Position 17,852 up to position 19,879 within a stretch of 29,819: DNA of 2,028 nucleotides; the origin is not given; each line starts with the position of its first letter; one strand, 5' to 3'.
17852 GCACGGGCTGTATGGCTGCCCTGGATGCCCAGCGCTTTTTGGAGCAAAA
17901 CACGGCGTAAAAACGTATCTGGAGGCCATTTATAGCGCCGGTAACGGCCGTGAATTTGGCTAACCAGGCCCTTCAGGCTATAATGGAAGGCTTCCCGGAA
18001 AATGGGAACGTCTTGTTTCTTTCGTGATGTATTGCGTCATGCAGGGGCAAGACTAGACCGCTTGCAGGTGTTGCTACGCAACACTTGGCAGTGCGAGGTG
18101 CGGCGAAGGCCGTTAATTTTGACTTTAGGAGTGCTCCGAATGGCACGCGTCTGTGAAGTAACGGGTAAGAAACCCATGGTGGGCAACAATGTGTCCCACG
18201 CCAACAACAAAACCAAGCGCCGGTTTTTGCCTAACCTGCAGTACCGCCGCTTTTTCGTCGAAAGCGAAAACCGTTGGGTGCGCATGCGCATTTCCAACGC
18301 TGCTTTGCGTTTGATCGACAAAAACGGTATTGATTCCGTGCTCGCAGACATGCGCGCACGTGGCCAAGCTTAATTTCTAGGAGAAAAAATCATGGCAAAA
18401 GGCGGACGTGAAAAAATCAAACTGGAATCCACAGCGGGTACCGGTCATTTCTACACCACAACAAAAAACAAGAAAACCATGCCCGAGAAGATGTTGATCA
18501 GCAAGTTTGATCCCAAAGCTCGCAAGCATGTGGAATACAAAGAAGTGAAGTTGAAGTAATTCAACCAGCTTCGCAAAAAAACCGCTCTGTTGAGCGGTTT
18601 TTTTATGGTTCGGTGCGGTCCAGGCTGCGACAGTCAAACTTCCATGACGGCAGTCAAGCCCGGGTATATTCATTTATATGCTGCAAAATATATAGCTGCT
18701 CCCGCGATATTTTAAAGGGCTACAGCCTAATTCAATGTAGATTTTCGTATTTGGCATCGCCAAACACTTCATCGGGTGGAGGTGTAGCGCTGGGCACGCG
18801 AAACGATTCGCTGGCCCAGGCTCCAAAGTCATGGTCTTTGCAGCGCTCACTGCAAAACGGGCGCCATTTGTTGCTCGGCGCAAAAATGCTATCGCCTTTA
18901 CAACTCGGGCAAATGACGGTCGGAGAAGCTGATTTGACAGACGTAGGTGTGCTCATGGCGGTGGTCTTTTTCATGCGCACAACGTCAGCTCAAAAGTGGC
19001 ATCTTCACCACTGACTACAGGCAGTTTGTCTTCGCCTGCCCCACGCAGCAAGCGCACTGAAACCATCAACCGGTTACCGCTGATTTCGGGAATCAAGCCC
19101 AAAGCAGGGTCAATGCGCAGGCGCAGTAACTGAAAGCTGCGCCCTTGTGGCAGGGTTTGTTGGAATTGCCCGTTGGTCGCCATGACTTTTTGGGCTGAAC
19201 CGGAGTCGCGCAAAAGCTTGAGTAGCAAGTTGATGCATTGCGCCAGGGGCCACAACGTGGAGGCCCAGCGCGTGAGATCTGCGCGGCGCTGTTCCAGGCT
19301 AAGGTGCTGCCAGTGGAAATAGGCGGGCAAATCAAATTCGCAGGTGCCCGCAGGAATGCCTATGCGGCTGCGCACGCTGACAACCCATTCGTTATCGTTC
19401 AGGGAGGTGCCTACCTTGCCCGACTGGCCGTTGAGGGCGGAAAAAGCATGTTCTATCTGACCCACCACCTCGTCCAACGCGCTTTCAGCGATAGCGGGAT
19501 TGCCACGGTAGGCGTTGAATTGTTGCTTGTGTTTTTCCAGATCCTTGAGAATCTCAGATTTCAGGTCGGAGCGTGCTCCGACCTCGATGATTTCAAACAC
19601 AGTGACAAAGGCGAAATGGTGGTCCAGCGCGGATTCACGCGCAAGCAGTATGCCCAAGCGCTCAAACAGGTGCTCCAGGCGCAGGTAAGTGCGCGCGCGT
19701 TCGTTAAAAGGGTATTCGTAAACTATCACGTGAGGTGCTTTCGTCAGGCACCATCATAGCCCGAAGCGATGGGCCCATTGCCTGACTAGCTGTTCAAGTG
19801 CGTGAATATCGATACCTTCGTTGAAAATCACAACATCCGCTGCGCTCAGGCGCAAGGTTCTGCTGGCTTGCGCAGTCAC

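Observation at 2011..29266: Nine gap-free copies of a 48-bp tripartite element, about one per 3.3 kb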

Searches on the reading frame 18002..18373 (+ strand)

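Call 72: search_protein_families(library=pfam, proteins=[window:18002-18373:+], max_evalue=0.00001)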
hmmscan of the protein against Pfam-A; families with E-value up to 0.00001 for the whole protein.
window:18002-18373:+ (123 aa): 1 family
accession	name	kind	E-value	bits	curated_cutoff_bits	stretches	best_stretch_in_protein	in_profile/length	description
PF00830.24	Ribosomal_L28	-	9.1e-29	99.7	27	1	49-108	1-60/60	Ribosomal L28 family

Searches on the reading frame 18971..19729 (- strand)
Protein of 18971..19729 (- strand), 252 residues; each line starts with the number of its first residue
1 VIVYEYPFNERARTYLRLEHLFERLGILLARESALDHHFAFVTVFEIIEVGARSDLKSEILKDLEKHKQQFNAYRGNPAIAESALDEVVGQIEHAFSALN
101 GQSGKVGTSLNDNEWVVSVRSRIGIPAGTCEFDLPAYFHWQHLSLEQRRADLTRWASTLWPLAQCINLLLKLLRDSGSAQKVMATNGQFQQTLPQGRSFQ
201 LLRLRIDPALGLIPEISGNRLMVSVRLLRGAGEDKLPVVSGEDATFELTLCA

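Call 72: search_protein_families(library=pfam, proteins=[window:18971-19729:-], max_evalue=0.00001)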
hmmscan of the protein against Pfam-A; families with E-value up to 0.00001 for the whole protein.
window:18971-19729:- (252 aa): 1 family
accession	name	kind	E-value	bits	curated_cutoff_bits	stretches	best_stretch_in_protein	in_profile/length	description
PF07072.16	ZapD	-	9.9e-78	261.1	27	1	16-226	1-210/210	Cell division protein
